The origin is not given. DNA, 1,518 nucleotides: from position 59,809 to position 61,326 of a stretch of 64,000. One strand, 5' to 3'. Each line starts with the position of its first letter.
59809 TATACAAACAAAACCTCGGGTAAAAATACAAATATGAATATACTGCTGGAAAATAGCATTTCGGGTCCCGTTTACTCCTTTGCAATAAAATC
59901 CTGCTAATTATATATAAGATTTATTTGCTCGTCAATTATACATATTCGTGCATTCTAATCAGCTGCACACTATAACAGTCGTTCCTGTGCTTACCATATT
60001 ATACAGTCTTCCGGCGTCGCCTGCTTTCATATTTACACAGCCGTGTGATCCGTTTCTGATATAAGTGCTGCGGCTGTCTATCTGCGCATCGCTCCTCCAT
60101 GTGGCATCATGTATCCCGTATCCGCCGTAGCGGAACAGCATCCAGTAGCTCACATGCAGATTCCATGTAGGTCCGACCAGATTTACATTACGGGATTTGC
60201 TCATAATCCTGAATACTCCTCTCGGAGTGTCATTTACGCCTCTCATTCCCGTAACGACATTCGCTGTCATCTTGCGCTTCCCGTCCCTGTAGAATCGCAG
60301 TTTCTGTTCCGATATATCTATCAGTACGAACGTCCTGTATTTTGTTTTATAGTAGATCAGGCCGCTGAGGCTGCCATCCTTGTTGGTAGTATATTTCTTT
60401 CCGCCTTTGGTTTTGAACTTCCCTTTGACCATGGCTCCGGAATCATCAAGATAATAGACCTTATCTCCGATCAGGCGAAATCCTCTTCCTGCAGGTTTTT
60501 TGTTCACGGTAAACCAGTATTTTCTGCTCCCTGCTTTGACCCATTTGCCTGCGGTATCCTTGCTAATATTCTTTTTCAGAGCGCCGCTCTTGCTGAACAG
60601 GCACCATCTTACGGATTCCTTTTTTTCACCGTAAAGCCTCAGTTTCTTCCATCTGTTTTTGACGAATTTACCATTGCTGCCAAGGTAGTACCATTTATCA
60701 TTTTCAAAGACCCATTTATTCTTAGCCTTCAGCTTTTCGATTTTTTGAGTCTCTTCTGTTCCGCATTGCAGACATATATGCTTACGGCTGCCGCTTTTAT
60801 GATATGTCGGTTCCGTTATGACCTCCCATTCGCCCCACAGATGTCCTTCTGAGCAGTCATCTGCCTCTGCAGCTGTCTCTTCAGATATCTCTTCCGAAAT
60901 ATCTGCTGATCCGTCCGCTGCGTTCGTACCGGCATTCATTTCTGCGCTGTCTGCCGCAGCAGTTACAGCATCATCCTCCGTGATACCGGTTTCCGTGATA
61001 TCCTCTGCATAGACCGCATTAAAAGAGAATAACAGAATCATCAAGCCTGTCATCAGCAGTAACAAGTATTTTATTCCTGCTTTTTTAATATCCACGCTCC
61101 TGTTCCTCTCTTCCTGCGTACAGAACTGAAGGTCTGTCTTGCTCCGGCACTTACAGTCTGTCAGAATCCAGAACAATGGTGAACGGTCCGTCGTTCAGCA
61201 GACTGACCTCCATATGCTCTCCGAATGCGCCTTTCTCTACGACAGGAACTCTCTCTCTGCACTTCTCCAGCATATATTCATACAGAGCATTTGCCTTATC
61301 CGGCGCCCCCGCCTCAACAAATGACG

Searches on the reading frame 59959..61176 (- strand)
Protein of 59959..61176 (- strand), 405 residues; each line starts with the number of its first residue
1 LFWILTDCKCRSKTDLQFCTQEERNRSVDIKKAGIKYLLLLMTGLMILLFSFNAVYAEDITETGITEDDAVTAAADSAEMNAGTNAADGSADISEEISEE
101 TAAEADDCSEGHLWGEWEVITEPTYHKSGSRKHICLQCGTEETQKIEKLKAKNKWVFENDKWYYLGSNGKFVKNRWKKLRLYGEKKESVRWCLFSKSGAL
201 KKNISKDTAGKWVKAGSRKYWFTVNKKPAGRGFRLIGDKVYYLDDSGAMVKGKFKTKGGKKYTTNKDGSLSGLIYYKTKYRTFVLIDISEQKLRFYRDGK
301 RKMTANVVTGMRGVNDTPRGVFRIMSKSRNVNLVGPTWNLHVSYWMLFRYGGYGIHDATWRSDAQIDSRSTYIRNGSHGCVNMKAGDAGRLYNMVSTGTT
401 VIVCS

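Call 51: search_protein_families(library=ncbifam, proteins=[window:59959-61176:-], max_evalue=0.00001)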
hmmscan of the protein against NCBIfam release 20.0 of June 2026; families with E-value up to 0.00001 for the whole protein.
window:59959-61176:- (405 aa): 2 families
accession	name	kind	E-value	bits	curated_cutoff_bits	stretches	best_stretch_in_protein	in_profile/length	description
NF004785.0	PRK06132.1-2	subfamily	1.8e-09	37.3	169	0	284-329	65-109/353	hypothetical protein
NF004786.0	PRK06132.1-3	equivalog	1.9e-07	30.2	329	1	284-404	31-139/418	hypothetical protein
